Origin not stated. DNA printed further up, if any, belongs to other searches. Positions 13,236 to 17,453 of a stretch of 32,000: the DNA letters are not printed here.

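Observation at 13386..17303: SF1 helicase-fold giant in which every ATPase/helicase motif appears eroded (candidate pseudo-helicase)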

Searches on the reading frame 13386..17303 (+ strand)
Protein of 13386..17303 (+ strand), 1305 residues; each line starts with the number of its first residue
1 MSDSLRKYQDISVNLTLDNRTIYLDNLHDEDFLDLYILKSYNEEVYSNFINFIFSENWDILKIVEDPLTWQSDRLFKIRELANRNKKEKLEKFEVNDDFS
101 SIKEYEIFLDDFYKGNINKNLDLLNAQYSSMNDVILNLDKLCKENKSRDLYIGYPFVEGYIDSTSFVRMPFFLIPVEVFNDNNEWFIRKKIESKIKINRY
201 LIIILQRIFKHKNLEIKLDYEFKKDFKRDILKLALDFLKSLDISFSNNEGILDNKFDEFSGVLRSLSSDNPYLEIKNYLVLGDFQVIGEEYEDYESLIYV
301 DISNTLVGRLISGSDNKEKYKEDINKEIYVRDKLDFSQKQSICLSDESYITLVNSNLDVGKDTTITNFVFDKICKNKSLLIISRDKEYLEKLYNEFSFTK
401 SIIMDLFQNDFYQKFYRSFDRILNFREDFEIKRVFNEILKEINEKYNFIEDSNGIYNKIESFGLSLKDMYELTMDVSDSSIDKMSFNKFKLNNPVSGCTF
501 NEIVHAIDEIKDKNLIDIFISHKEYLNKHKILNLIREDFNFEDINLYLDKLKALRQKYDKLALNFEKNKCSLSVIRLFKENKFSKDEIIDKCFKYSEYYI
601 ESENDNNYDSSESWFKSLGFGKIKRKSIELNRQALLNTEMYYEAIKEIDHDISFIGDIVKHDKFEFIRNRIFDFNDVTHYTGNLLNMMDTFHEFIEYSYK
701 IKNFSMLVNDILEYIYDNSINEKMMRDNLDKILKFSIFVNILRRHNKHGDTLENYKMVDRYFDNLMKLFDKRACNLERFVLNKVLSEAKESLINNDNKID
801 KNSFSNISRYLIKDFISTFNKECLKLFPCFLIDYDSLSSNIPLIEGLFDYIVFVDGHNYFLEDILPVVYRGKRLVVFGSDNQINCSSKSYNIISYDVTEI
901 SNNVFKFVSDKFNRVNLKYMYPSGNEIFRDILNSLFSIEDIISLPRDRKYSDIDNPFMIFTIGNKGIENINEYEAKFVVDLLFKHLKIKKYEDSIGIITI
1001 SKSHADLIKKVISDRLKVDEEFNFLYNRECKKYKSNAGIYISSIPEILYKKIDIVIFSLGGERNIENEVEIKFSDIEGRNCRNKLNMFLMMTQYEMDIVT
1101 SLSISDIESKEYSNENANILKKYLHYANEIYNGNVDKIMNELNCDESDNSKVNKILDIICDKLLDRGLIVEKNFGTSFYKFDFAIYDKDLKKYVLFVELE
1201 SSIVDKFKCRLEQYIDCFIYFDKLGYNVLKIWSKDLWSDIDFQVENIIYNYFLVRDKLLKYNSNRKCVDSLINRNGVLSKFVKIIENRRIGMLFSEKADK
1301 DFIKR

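Call 3: search_protein_families(library=pfam, proteins=[window:13386-17303:+], max_evalue=1)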
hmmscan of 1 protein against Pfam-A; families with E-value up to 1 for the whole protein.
window:13386-17303:+ (1305 aa): 2 families
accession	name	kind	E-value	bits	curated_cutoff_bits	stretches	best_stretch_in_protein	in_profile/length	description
PF18741.7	MTES_1575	-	1.3e-06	28.8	38.2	1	1159-1248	5-93/96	REase_MTES_1575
PF13087.12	AAA_12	-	0.00061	19.8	27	1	968-1059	85-159/195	AAA domain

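Call 4: search_protein_families(library=ncbifam, proteins=[window:13386-17303:+], max_evalue=1)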
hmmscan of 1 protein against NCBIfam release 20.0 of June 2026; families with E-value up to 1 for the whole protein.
window:13386-17303:+ (1305 aa): 1 family
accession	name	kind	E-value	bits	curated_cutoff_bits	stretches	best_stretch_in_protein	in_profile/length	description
NF058533.1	antiphage_ProA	equivalog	4.1e-22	77.5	1500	1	705-1248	1155-1700/1903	anti-phage protein ProA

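Call 6: find_homologous_proteins(query=window:13386-17303:+, max_evalue=0.001)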
Query window:13386-17303:+ (1305 aa): 33 proteins with E <= 0.001 among 8000 candidates.
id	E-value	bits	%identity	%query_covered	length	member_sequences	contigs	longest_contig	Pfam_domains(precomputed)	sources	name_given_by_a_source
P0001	0.0e+0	2832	100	100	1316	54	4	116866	PF18741.8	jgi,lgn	-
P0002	0.0e+0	2527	88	100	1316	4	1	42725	PF18741.8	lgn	-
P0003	0.0e+0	2165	75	100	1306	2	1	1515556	PF18741.8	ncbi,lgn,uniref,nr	ncbi:helicase [Candidatus Arthromitus sp. SFB-rat-Yit]|uniref:helicase n=1 Tax=Candidatus Arthromitu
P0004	0.0e+0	1219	46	99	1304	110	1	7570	PF13086.13,PF18741.8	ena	-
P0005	0.0e+0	1061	43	99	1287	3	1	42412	PF18741.8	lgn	-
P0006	0.0e+0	1018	43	96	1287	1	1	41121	PF18741.8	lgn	-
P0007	0.0e+0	1016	42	96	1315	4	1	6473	PF13086.13,PF18741.8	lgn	-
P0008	2.0e-298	1012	43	99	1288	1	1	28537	PF18741.8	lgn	-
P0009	3.7e-294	998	41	96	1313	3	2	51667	PF13087.13,PF13086.13,PF18741.8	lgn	-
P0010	4.2e-291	988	41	97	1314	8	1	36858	PF13087.13,PF13086.13,PF18741.8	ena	-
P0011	3.7e-271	922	40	99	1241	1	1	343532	PF18741.8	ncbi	-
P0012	7.5e-83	298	25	96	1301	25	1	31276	PF13195.12,PF13087.13,PF13086.13,PF13245.13,PF18741.8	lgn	-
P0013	2.6e-80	289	26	96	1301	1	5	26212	PF13195.12,PF04480.19,PF13087.13,PF13086.13,PF13604.13,PF13245.13,PF18741.8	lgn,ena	-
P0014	4.0e-75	272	26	86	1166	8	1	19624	PF04480.19,PF13087.13,PF13086.13,PF13245.13,PF18741.8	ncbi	-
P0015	2.8e-71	259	25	52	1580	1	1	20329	PF13087.13,PF13086.13,PF13604.13,PF13245.13,PF18741.8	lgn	-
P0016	2.9e-70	256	25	83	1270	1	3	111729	PF13087.13,PF13086.13,PF13245.13,PF18741.8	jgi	-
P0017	1.1e-43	168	24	46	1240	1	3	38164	PF13195.12,PF04480.19,PF13087.13,PF13086.13,PF00270.36,PF13604.13,PF00570.29,PF18741.8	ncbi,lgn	-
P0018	2.0e-37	147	23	34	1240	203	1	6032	PF13195.12,PF13087.13,PF13086.13,PF00270.36,PF01443.25,PF13604.13,PF00570.29,PF18741.8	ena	-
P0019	5.5e-36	142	23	38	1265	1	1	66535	PF13195.12,PF04480.19,PF13087.13,PF13086.13,PF01443.25,PF13604.13,PF00570.29,PF13245.13,PF18741.8,PF09848.16,PF04851.22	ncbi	-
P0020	1.1e-33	135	25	34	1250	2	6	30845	PF13195.12,PF04480.19,PF13087.13,PF13086.13,PF01443.25,PF00570.29,PF18741.8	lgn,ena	-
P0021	2.3e-29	121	24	26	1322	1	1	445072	PF13195.12,PF13087.13,PF13086.13,PF00270.36,PF13245.13,PF09848.16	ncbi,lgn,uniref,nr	ncbi:MAG: DUF4011 domain-containing protein [Sporocytophaga sp.]|uniref:DEAD/DEAH box helicase n=1 T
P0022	1.5e-23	101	22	34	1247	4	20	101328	PF13195.12,PF13087.13,PF13086.13,PF00570.29,PF13245.13,PF18741.8,PF20720.4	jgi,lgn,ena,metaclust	jgi:hypothetical protein|metaclust:\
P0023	1.1e-21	95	23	25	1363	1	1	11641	PF13195.12,PF13087.13,PF13086.13,PF01443.25,PF13604.13,PF13245.13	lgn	-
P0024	1.4e-21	95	22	34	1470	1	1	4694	PF13195.12,PF13087.13,PF13086.13,PF13604.13,PF13245.13,PF18741.8,PF13401.13,PF04851.22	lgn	-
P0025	7.3e-21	92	23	32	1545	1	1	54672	PF13195.12,PF13087.13,PF13086.13,PF13604.13,PF13245.13,PF18741.8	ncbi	-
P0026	9.9e-21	92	25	31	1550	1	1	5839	PF13195.12,PF13087.13,PF13086.13,PF13604.13,PF13245.13,PF18741.8,PF09848.16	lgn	-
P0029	6.1e-14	69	22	27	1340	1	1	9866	PF13195.12,PF13087.13,PF13086.13,PF01443.25,PF13604.13,PF13245.13,PF20720.4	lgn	-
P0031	2.0e-12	64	20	32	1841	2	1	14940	PF13195.12,PF13087.13,PF13086.13,PF13245.13,PF18741.8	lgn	-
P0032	7.5e-7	46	18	31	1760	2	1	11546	PF13195.12,PF13087.13,PF13086.13,PF01443.25,PF13604.13,PF13245.13,PF18741.8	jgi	-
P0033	7.5e-6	43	21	43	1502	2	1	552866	PF11784.14,PF13195.12,PF13087.13,PF13086.13,PF00270.36,PF01443.25,PF13604.13,PF13245.13,PF18741.8,PF09848.16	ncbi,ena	-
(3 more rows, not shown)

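Call 7: search_solved_structures(query=window:13386-17303:+, max_evalue=1, show_alignments=2)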
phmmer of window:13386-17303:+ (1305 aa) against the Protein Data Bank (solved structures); distinct sequences matched with E-value up to 1: 0.

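Call 8: search_protein_families(library=padloc, proteins=[window:13386-17303:+], max_evalue=0.1)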
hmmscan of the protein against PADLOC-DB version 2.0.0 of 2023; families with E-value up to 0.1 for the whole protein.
window:13386-17303:+ (1305 aa): 1 family
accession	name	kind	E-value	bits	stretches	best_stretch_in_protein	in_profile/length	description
PDLC05009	PDC-S37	-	3.4e-24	82.8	1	637-1245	724-1332/1550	-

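Call 13: find_encoding_contigs(protein=P0003, flank=10000, max_places=3)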
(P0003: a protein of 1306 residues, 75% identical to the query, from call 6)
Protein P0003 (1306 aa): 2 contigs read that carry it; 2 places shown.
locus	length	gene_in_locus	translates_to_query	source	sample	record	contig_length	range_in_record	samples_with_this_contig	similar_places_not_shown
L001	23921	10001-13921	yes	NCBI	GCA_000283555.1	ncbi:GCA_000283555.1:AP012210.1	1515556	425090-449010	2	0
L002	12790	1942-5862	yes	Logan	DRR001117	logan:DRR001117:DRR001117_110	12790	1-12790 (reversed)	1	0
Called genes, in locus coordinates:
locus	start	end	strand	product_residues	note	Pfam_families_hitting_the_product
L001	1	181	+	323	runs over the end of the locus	PF00005:ABC_tran, PF08352:oligo_HPY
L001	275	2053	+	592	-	PF00496:SBP_bac_5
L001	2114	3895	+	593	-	PF00496:SBP_bac_5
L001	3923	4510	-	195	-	PF02441:Flavoprotein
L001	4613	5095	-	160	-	PF00186:DHFR_1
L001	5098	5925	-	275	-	PF00303:Thymidylat_synt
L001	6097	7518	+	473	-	PF00370:FGGY_N, PF02782:FGGY_C (weak)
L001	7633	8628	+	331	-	PF00248:Aldo_ket_red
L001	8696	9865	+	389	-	PF01594:AI-2E_transport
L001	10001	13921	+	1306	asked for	PF18741:MTES_1575 (weak)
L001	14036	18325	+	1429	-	PF01580:FtsK_SpoIIIE, PF01637:ATPase_2 (faint), PF00910:RNA_helicase (faint), PF13401:AAA_22 (faint), PF24883:NPHP3_N (faint), PF01580:FtsK_SpoIIIE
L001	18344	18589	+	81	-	-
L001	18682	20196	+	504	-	-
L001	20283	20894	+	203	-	PF13189:Cytidylate_kin2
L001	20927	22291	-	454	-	PF09992:NAGPA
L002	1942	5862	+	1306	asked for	PF18741:MTES_1575 (weak)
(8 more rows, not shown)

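Call 14: find_encoding_contigs(protein=P0002, flank=10000, max_places=3)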
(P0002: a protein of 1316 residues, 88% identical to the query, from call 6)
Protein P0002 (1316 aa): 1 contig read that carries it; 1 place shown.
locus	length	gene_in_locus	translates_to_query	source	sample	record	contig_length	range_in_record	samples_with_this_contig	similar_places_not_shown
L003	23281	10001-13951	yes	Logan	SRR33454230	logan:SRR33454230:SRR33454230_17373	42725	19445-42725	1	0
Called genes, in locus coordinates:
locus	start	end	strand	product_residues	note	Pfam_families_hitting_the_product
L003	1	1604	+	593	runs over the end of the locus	PF00496:SBP_bac_5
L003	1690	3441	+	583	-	PF00496:SBP_bac_5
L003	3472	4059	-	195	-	PF02441:Flavoprotein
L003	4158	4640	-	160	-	PF00186:DHFR_1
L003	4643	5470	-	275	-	PF00303:Thymidylat_synt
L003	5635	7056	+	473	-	PF00370:FGGY_N, PF02782:FGGY_C (weak)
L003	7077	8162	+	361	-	PF00248:Aldo_ket_red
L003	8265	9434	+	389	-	PF01594:AI-2E_transport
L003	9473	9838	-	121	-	PF22677:Ble-like_N (weak), PF00903:Glyoxalase, PF12681:Glyoxalase_2 (weak)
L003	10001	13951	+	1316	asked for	PF18741:MTES_1575 (weak)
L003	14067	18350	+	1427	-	PF01580:FtsK_SpoIIIE, PF00910:RNA_helicase (faint), PF13401:AAA_22 (faint), PF01580:FtsK_SpoIIIE, PF01637:ATPase_2 (weak)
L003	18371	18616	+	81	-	-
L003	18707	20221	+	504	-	-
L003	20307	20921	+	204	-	PF13189:Cytidylate_kin2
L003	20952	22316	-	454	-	PF09992:NAGPA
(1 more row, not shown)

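Call 15: find_encoding_contigs(protein=P0011, flank=10000, max_places=2)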
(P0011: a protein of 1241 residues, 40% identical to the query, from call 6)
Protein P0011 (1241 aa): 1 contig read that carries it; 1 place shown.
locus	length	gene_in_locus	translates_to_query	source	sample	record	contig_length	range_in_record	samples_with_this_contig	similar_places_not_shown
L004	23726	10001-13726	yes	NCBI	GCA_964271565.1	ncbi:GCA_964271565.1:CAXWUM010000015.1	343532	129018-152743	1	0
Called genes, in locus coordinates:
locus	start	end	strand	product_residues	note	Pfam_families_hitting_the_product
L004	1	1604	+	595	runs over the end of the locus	PF00496:SBP_bac_5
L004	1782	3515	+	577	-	PF00496:SBP_bac_5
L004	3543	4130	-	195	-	PF02441:Flavoprotein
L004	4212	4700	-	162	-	PF00186:DHFR_1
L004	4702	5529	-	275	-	PF00303:Thymidylat_synt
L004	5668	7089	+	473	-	PF00370:FGGY_N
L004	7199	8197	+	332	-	PF00248:Aldo_ket_red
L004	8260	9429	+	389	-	PF01594:AI-2E_transport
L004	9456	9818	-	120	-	PF00903:Glyoxalase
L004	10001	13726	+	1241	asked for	PF18741:MTES_1575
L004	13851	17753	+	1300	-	PF01580:FtsK_SpoIIIE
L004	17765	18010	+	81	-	-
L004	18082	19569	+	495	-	-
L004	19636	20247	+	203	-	PF13189:Cytidylate_kin2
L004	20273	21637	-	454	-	PF09992:NAGPA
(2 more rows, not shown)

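Call 16: find_encoding_contigs(protein=P0005, flank=10000, max_places=2)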
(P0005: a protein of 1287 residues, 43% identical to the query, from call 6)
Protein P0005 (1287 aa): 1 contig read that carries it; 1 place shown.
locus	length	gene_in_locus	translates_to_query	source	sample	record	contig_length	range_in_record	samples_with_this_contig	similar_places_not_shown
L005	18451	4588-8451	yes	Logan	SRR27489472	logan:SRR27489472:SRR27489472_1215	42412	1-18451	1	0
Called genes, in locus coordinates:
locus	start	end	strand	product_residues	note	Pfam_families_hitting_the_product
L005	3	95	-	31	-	?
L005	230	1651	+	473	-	PF00370:FGGY_N, PF02782:FGGY_C (weak)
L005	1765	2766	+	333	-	PF00248:Aldo_ket_red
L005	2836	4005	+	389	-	PF01594:AI-2E_transport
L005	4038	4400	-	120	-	PF22677:Ble-like_N (weak), PF00903:Glyoxalase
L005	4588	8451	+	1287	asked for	PF18741:MTES_1575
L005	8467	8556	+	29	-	-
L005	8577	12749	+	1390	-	PF00498:FHA (faint), PF01580:FtsK_SpoIIIE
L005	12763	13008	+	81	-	-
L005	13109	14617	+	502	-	-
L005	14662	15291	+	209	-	PF13189:Cytidylate_kin2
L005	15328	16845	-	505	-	PF09992:NAGPA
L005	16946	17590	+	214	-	PF00072:Response_reg, PF00486:Trans_reg_C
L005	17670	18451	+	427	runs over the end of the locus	PF00512:HisKA, PF02518:HATPase_c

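Call 17: find_encoding_contigs(protein=P0009, flank=10000, max_places=2)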
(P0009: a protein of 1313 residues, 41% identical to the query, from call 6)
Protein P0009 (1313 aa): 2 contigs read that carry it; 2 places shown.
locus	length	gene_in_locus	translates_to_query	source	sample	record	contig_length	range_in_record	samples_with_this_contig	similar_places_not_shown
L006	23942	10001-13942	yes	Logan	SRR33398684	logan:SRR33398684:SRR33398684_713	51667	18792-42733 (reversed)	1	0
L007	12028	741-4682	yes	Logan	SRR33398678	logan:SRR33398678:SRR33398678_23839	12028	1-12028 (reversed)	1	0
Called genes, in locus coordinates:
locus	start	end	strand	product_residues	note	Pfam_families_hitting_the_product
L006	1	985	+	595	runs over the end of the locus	PF00496:SBP_bac_5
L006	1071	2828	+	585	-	PF00496:SBP_bac_5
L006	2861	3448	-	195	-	PF02441:Flavoprotein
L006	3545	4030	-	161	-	PF00186:DHFR_1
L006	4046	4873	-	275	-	PF00303:Thymidylat_synt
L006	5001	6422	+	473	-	PF00370:FGGY_N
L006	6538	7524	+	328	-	PF00248:Aldo_ket_red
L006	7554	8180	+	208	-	-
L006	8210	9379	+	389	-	PF01594:AI-2E_transport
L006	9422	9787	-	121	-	PF00903:Glyoxalase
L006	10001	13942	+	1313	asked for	PF13086:AAA_11 (faint), PF13087:AAA_12 (faint), PF18741:MTES_1575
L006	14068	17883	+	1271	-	PF13401:AAA_22 (faint), PF00910:RNA_helicase (faint), PF01580:FtsK_SpoIIIE, PF13555:AAA_29 (faint), PF00005:ABC_tran (faint), PF13191:AAA_16 (faint), PF01580:FtsK_SpoIIIE, PF01637:ATPase_2 (weak)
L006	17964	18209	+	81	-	-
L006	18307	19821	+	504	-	-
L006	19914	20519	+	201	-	PF13189:Cytidylate_kin2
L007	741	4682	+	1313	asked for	PF13086:AAA_11 (faint), PF13087:AAA_12 (faint), PF18741:MTES_1575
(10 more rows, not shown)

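Call 18: find_encoding_contigs(protein=P0012, flank=10000, max_places=2)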
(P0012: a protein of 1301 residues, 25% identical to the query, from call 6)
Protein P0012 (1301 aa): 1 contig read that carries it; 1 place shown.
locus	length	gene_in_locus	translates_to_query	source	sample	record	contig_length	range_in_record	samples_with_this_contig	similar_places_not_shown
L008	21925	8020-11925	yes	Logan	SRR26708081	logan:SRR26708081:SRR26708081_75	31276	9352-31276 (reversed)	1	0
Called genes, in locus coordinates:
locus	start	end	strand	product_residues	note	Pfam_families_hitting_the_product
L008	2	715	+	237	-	?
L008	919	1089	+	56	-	-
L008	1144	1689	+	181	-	-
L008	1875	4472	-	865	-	PF16738:CBM26, PF00128:Alpha-amylase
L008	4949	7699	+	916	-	PF04616:Glyco_hydro_43, PF16369:GH43_C, PF20578:aBig_2, PF13385:Laminin_G_3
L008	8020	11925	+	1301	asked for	PF13195:DUF4011, PF13086:AAA_11, PF13245:AAA_19 (weak), PF13087:AAA_12, PF18741:MTES_1575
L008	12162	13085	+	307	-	PF00142:Fer4_NifH (weak), PF01656:CbiA, PF02374:ArsA_ATPase, PF06564:CBP_BcsQ (weak), PF07015:VirC1 (faint), PF09140:MipZ (faint), PF10609:ParA, PF13614:AAA_31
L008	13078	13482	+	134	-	-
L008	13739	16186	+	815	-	PF00580:UvrD-helicase, PF01443:Viral_helicase1 (faint), PF13245:AAA_19, PF13087:AAA_12 (weak), PF13361:UvrD_C, PF13538:UvrD_C_2 (faint), PF13588:HSDR_N_2, PF00717:Peptidase_S24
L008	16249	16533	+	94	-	PF01396:Zn_ribbon_Top1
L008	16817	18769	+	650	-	-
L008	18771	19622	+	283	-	-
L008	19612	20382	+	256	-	-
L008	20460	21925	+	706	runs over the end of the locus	PF09491:RE_AlwI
